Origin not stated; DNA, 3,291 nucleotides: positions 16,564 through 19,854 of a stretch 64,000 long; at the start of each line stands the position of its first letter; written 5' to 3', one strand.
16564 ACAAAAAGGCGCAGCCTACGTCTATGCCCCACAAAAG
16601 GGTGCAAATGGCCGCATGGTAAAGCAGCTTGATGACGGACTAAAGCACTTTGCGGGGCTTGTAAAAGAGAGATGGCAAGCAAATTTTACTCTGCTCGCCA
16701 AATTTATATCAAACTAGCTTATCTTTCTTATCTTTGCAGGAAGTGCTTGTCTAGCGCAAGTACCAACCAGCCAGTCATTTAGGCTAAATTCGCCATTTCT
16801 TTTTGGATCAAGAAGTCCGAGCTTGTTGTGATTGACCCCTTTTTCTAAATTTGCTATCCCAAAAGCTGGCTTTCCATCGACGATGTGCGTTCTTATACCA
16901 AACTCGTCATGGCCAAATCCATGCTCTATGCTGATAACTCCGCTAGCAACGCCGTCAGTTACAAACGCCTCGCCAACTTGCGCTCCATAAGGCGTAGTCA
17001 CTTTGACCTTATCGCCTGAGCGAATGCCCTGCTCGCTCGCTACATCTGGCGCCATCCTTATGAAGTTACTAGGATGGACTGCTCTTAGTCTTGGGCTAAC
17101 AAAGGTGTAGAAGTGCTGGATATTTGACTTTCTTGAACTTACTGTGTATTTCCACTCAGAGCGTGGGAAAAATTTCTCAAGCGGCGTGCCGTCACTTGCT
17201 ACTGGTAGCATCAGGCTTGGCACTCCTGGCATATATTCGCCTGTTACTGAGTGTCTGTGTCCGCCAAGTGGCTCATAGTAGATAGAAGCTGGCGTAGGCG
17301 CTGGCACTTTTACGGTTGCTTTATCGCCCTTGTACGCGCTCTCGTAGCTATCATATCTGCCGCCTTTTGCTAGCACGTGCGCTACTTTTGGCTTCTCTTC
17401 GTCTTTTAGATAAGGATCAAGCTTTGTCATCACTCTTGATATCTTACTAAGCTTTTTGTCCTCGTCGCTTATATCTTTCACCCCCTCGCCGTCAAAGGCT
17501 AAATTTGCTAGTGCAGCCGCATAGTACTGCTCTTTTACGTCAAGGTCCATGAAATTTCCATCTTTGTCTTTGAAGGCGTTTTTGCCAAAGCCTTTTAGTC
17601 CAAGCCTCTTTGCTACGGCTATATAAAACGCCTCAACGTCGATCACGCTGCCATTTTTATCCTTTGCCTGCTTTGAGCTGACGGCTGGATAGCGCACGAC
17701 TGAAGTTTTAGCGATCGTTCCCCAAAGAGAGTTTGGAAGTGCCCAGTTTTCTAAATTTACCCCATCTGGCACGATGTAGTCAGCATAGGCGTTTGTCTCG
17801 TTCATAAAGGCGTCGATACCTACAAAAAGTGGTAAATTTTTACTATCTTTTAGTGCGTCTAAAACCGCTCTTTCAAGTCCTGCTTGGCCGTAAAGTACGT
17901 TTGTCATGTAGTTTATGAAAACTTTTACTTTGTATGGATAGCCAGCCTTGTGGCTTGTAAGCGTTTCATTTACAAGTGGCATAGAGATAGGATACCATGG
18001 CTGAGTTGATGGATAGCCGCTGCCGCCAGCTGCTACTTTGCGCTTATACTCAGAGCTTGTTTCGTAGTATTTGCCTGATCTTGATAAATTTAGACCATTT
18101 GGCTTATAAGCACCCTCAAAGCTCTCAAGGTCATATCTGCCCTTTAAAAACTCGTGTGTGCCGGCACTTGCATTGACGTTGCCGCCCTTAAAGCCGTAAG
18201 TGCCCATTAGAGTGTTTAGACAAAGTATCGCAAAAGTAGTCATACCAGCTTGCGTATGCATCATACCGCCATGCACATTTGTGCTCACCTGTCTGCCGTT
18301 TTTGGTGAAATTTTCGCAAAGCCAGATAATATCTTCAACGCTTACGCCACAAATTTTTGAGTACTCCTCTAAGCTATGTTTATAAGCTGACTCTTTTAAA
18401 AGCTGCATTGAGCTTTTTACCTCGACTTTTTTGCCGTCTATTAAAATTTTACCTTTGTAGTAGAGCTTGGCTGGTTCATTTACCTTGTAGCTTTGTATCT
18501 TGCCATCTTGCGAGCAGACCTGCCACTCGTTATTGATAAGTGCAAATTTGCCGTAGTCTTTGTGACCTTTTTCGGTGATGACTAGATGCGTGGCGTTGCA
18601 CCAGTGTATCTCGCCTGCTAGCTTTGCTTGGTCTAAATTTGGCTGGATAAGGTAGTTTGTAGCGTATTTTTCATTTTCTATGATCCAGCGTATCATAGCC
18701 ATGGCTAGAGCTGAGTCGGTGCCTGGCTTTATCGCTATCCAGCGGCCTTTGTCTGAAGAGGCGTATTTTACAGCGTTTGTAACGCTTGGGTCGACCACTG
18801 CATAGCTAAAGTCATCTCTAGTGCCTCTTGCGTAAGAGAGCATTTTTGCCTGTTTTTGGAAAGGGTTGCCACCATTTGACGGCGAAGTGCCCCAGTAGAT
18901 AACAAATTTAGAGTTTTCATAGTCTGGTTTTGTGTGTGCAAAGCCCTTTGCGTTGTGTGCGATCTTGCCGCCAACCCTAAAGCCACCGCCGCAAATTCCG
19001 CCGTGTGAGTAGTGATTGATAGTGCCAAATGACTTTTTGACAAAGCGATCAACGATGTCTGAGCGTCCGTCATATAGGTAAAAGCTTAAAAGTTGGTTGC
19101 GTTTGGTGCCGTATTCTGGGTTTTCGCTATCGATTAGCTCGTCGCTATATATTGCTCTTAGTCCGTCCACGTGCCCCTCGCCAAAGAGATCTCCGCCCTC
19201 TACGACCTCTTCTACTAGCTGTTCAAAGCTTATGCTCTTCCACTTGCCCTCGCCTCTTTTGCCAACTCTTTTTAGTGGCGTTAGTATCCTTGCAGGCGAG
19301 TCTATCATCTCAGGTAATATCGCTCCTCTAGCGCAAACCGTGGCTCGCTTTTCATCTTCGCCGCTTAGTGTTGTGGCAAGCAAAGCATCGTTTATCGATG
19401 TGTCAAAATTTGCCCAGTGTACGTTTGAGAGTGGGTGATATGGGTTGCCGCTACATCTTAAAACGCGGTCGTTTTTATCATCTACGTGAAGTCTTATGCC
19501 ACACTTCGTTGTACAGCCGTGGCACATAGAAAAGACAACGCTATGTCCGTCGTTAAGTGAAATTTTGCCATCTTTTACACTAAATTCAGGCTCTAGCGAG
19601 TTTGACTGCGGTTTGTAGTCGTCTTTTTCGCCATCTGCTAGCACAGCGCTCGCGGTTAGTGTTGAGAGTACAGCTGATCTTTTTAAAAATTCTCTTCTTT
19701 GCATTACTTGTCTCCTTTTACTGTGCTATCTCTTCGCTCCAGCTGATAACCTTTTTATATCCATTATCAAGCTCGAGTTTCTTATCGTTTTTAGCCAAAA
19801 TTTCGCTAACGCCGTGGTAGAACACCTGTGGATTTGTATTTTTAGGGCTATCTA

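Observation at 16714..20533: TtrA-like Tat molybdoenzyme intact, but its Fe-S partner is doubly frameshifted and there is no membrane-anchor subunit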

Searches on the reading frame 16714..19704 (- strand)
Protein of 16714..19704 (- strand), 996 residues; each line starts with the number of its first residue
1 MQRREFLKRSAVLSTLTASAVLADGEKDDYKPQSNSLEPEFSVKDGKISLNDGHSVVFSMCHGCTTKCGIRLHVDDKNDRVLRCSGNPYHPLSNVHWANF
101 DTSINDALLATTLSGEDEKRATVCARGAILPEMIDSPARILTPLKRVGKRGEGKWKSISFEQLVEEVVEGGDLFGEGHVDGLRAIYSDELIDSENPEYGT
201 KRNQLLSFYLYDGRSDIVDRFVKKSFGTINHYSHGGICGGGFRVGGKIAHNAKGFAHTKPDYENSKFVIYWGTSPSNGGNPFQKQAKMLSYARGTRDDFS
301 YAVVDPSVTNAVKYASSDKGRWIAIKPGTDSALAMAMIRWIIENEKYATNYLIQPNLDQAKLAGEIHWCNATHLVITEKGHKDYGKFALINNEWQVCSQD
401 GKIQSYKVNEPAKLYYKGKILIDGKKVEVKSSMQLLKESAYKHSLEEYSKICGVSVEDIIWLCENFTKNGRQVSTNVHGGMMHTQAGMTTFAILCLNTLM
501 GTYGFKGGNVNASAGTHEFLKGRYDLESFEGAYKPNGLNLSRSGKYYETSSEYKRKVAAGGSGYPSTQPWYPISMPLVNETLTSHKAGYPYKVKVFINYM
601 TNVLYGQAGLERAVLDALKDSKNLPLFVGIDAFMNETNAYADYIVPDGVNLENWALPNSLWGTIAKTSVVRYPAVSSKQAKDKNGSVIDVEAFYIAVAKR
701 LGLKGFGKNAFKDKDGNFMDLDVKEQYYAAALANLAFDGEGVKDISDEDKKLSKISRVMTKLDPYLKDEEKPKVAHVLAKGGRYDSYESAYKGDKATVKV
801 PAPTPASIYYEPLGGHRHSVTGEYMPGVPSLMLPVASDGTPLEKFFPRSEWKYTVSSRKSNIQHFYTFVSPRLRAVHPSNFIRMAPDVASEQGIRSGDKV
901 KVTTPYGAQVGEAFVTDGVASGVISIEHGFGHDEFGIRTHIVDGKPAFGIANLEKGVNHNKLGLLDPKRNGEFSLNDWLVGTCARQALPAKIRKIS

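Call 5: search_protein_families(library=pfam, proteins=[window:16714-19704:-])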
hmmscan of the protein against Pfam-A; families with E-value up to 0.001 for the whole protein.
window:16714-19704:- (996 aa): 3 families
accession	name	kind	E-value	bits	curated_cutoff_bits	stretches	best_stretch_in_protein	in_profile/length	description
PF01568.27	Molydop_binding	-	6.5e-14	52.3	26.8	1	863-961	14-91/110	Molydopterin dinucleotide binding domain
PF00384.28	Molybdopterin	-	3.4e-13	49.8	24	1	216-653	62-316/353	Molybdopterin oxidoreductase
PF04879.21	Molybdop_Fe4S4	-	1.5e-06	28.5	22.7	1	56-95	3-40/55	Molybdopterin oxidoreductase Fe4S4 domain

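Call 6: search_protein_families(library=ncbifam, proteins=[window:16714-19704:-])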
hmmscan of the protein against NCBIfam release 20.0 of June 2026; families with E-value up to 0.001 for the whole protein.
window:16714-19704:- (996 aa): 18 families
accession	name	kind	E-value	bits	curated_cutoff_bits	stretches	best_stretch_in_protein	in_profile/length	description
NF011567.1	PRK14991.1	equivalog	2.2e-287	955.9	1750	1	33-995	51-1022/1022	tetrathionate reductase subunit TtrA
NF012032.0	PRK15488.1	equivalog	1.4e-39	135.7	694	4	118-167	77-126/759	thiosulfate reductase PhsA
TIGR02166.1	dmsA_ynfE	subfamily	2.2e-37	128.6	777.7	2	1-352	1-295/794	DMSO/selenate family reductase complex A subunit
TIGR03479.1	DMSO_red_II_alp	subfamily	1.7e-30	105.8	984.75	2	258-931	218-862/913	molybdopterin-dependent oxidoreductase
NF041885.1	selenate_YnfE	exception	4.3e-26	91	1675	2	53-347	45-296/805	selenate/tellurate reductase subunit YnfE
NF011566.1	PRK14990.1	exception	8.3e-25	86.9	1600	1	119-345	99-308/814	dimethylsulfoxide reductase subunit A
NF041884.1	selenate_YnfF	exception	1.1e-24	86.4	1650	2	2-167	2-133/798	selenate/tellurate reductase subunit YnfF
TIGR01553.1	formate-DH-alph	equivalog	3.4e-23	81.4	814.2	2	261-541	218-469/1009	formate dehydrogenase-N subunit alpha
TIGR01591.1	Fdh-alpha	equivalog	4.4e-22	77.9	666.25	1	116-351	30-233/672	formate dehydrogenase subunit alpha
NF041714.1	arsenate_red_ArrA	equivalog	1.4e-19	69.7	1600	2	216-338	165-278/848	arsenate respiratory reductase molybdopterin-containing subunit ArrA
NF041783.2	mnquin_red_QrcB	equivalog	2.8e-17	62.2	440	0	880-933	602-655/695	menaquinone reductase molybdopterin-binding-like subunit QrcB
TIGR00509.1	bisC_fam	subfamily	3e-14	52.2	1017.55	2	263-352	166-255/772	molybdopterin guanine dinucleotide-containing S/N-oxide reductase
NF041513.1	formate_DH_Act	exception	1.3e-10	39.7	1400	0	421-525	376-483/1067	formate dehydrogenase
NF047855.1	AssmNtatRedNasC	equivalog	3.2e-09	35.6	1100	1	278-354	188-261/708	assimilatory nitrate reductase catalytic subunit NasC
NF042978.1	EthbenzDh_ebdA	equivalog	7.5e-07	27.3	2000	1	122-168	125-171/977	ethylbenzene dehydrogenase subunit alpha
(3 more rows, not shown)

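Call 7: find_homologous_proteins(query=window:16714-19704:-, max_evalue=1e-30)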
Query window:16714-19704:- (996 aa): 1525 proteins with E <= 1e-30 among 8000 candidates; the best 120 are listed.
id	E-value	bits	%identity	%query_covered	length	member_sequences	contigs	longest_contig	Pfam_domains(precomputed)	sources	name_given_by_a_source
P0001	0.0e+0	2314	100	100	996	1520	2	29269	PF00384.28,PF01568.28,PF04879.22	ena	-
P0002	0.0e+0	2027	85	100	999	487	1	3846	PF00384.28,PF01568.28,PF04879.22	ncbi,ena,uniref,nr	ncbi:molybdopterin dinucleotide binding domain-containing protein [Campylobacter showae]|uniref:moly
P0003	0.0e+0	1902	79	100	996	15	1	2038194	PF00384.28,PF01568.28,PF04879.22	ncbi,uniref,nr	ncbi:molybdopterin-dependent oxidoreductase [Campylobacter sp. CCUG 57310]|uniref:molybdopterin-depe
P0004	0.0e+0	1862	78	100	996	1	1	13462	PF00384.28,PF01568.28,PF04879.22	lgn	-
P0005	0.0e+0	1817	76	100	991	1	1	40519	PF00384.28,PF01568.28,PF04879.22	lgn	-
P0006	0.0e+0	1808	76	100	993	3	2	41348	PF00384.28,PF01568.28,PF04879.22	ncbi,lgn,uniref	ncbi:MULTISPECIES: molybdopterin-dependent oxidoreductase [unclassified Campylobacter]|uniref:molybd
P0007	0.0e+0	1582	68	100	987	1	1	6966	PF00384.28,PF01568.28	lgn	-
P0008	0.0e+0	1498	64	100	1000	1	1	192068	PF00384.28,PF01568.28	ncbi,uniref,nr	ncbi:orotate phosphoribosyltransferase [Helicobacter sp. 13S00401-1]|uniref:molybdopterin-dependent 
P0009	0.0e+0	1496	64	100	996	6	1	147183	PF00384.28,PF01568.28,PF04879.22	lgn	-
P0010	0.0e+0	1469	63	100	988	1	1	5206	PF00384.28,PF01568.28,PF04879.22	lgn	-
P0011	1.4e-266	906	45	96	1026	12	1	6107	PF00384.28,PF01568.28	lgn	-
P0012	3.7e-266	904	45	98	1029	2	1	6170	PF00384.28,PF01568.28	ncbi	-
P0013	3.9e-264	898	44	96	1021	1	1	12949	PF00384.28,PF01568.28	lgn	-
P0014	4.1e-264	898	45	96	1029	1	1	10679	PF00384.28,PF01568.28,PF04879.22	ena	-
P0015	1.2e-263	896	44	96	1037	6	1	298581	PF00384.28,PF01568.28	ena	-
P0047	1.9e-253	862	44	97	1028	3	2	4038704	PF00384.28,PF01568.28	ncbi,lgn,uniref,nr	ncbi:tetrathionate reductase subunit A [Pragia fontium]|uniref:Tetrathionate reductase subunit A n=1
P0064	8.9e-250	850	44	98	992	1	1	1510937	PF00384.28,PF01568.28,PF04879.22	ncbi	-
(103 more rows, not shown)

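Call 8: find_encoding_contigs(protein=P0001, flank=6000, max_places=8)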
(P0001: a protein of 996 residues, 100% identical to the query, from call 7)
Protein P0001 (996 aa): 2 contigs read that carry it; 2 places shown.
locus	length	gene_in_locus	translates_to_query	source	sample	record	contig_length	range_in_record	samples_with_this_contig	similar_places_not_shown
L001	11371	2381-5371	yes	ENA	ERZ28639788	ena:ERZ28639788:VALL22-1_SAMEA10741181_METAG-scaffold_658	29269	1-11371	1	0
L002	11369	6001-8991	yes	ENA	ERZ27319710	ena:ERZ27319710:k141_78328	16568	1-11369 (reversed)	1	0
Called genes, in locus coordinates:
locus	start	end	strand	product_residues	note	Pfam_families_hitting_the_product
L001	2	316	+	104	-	?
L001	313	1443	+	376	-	PF02595:Gly_kinase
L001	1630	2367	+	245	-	PF12797:Fer4_2 (faint), PF12837:Fer4_6 (faint), PF12838:Fer4_7 (weak), PF13187:Fer4_9 (faint), PF13247:Fer4_11, PF13237:Fer4_10 (weak), PF12838:Fer4_7 (weak), PF00037:Fer4 (weak)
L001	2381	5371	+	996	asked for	PF04879:Molybdop_Fe4S4 (weak), PF00384:Molybdopterin, PF01568:Molydop_binding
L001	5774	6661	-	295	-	PF11741:AMIN (weak)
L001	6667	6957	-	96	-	-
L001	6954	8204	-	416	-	PF03952:Enolase_N, PF00113:Enolase_C, PF13378:MR_MLE_C (weak)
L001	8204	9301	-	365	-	PF00154:RecA_N, PF06745:ATPase (weak), PF08423:Rad51, PF27531:MT3502_N (weak), PF01637:ATPase_2 (faint), PF21096:RecA_C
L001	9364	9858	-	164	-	-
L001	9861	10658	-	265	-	PF01565:FAD_binding_4 (weak), PF02873:MurB_C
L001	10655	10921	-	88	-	PF01313:Bac_export_3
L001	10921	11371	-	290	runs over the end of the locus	PF02621:VitK2_biosynth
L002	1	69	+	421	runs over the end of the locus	PF00330:Aconitase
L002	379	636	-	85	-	PF03083:MtN3_slv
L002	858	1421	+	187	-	PF12804:NTP_transf_3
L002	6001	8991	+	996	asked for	PF04879:Molybdop_Fe4S4 (weak), PF00384:Molybdopterin, PF01568:Molydop_binding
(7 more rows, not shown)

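Call 9: find_encoding_contigs(protein=P0003, flank=6000, max_places=4)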
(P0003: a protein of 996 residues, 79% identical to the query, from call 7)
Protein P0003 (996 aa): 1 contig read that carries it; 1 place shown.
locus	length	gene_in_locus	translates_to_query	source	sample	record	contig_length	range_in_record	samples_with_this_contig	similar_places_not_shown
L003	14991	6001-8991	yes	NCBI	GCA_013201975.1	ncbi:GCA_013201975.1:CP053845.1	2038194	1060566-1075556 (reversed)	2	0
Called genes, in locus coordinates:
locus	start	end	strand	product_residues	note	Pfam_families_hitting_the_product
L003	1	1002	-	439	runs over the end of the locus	PF00595:PDZ, PF13180:PDZ_2, PF17820:PDZ_6, PF03572:Peptidase_S41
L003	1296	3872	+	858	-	PF02861:Clp_N, PF23569:NBD_SMAX1 (weak), PF00004:AAA, PF17871:AAA_lid_9, PF00004:AAA, PF07724:AAA_2, PF07728:AAA_5, PF10431:ClpB_D2-small, +8 more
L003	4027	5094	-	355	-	PF18644:Phage_int_SAM_6, PF00589:Phage_integrase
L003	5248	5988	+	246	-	PF12797:Fer4_2 (faint), PF12837:Fer4_6 (faint), PF13187:Fer4_9 (faint), PF13237:Fer4_10 (weak), PF13247:Fer4_11, PF12838:Fer4_7 (weak), PF00037:Fer4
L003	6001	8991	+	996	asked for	PF04879:Molybdop_Fe4S4 (faint), PF00384:Molybdopterin, PF01568:Molydop_binding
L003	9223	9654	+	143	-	-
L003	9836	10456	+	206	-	-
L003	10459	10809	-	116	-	-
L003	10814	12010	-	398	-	PF00871:Acetate_kinase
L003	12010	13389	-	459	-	PF01515:PTA_PTB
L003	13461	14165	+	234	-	PF02107:FlgH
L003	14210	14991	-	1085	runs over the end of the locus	PF00082:Peptidase_S8, PF12951:PATR, PF03797:Autotransporter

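Call 12: find_related_loci(query=window:16714-19704:-, collection=genome_contigs, flank=8000)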
Query window:16714-19704:- (996 aa) in genome_contigs; peptide patterns used: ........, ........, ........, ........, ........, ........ (x = any residue, [..] = any of these).
162 stretches matched a pattern; 70 encode a relative of the query (tblastn E <= 1e-3); 61 distinct loci.
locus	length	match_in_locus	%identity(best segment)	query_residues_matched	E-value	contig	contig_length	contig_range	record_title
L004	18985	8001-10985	100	1-995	0e+0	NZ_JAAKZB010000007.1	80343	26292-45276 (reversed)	Campylobacter concisus strain H33O-S1 AY1_t_contig00007, whole genome shotgun sequence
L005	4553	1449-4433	100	1-995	0e+0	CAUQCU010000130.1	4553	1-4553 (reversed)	MAG TPA_asm: Campylobacter concisus isolate ERR9969019_bin.5_MetaWRAP_v1.3_MAG genome assembly, contig: ERZ21615905.2845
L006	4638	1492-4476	99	1-995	0e+0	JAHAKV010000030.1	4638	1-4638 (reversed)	MAG: Campylobacter concisus isolate L3_069_000G1_dasL3_069_000G1_concoct_117 L3_069_000G1_scaffold_9907, whole genome sh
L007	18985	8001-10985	99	1-995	0e+0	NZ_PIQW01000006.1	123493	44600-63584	Campylobacter concisus strain P26UCO-S1 NODE_6_length_123493_cov_144.455, whole genome shotgun sequence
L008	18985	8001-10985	99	1-995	0e+0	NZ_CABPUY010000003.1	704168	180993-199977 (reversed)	Campylobacter concisus isolate 2010-34330, whole genome shotgun sequence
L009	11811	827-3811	99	1-995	0e+0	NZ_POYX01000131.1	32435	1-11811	Campylobacter concisus strain AAUH-19HCf2 1106386, whole genome shotgun sequence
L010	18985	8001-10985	99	1-995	0e+0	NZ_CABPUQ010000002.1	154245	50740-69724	Campylobacter concisus isolate 2010-131105, whole genome shotgun sequence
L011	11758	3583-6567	99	1-995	0e+0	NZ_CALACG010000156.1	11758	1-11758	MAG: uncultured Campylobacter sp. isolate SRR1952507_bin.65_CONCOCT_v1.1_MAG ERZ1033821.1241, whole genome shotgun seque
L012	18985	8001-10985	99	1-995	0e+0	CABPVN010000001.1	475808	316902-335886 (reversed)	Campylobacter concisus isolate B124_Slimy-large genome assembly, contig: scaffold1, whole genome shotgun sequence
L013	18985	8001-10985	98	1-995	0e+0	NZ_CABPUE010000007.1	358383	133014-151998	Campylobacter concisus isolate 2009-158448, whole genome shotgun sequence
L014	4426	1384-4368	99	1-995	0e+0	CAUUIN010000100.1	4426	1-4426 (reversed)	MAG TPA_asm: uncultured Campylobacter sp. isolate ERR10228839_bin.13_MetaWRAP_v1.3_MAG genome assembly, contig: ERZ21659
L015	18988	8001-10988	98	1-996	0e+0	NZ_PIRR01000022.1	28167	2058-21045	Campylobacter concisus strain H24O-S1 NODE_22_length_28167_cov_98.8894, whole genome shotgun sequence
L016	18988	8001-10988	98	1-996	0e+0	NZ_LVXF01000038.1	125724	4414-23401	Campylobacter concisus strain AUS22-Bd2 scaffold_5, whole genome shotgun sequence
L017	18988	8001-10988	97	1-996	0e+0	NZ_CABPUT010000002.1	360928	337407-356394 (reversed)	Campylobacter concisus isolate 2010-1718, whole genome shotgun sequence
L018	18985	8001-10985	97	1-995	0e+0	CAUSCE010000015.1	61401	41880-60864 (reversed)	MAG TPA_asm: uncultured Campylobacter sp. isolate ERR9969208_bin.28_MetaWRAP_v1.3_MAG genome assembly, contig: ERZ216159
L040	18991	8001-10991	85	1-994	0e+0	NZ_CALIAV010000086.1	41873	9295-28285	MAG: uncultured Campylobacter sp. isolate ERR589615_bin.65_CONCOCT_v1.1_MAG ERZ773034.281, whole genome shotgun sequence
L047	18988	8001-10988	79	1-995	0e+0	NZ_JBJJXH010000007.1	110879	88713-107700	Campylobacter sp. MOP7 NODE_7_length_110879_cov_32.525884, whole genome shotgun sequence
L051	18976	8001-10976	76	1-994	0e+0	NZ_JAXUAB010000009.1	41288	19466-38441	Campylobacter sp. M4 9, whole genome shotgun sequence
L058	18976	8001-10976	64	2-995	0e+0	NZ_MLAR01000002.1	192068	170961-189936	Helicobacter sp. 13S00401-1 NODE_2_length_192068_cov_77.0262_ID_3, whole genome shotgun sequence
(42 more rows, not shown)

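Call 17: find_encoding_contigs(protein=P0047, flank=5000, max_places=1)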
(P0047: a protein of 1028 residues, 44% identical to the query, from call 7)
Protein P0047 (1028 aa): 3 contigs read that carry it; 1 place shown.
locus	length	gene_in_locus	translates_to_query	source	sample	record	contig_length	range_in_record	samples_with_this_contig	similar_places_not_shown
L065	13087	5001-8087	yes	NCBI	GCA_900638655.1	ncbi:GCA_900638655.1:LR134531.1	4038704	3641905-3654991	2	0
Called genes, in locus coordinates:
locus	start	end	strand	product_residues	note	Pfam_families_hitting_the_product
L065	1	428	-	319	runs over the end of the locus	PF00389:2-Hacid_dh, PF02826:2-Hacid_dh_C, PF03446:NAD_binding_2 (weak)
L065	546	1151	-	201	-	PF00072:Response_reg, PF00196:GerE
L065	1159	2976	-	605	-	PF12974:Phosphonate-bd, PF00512:HisKA (weak), PF02518:HATPase_c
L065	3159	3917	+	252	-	PF14697:Fer4_21 (faint), PF12837:Fer4_6 (faint), PF13247:Fer4_11, PF12838:Fer4_7 (weak), PF13187:Fer4_9 (weak), PF00037:Fer4 (weak), PF12797:Fer4_2 (weak), PF13237:Fer4_10 (weak)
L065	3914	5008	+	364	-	PF03916:NrfD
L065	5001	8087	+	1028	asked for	PF00384:Molybdopterin, PF01568:Molydop_binding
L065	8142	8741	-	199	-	PF12804:NTP_transf_3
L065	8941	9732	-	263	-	PF09339:HTH_IclR, PF01022:HTH_5 (weak), PF13412:HTH_24 (faint), PF01614:IclR_C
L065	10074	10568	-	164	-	PF00583:Acetyltransf_1, PF13508:Acetyltransf_7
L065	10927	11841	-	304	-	PF13691:Lactamase_B_4 (weak), PF23023:Anti-Pycsar_Apyc1, PF00753:Lactamase_B (weak), PF12706:Lactamase_B_2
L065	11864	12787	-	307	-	PF00126:HTH_1, PF03466:LysR_substrate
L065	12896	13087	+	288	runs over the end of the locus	PF02678:Pirin, PF17954:Pirin_C_2 (weak), PF05726:Pirin_C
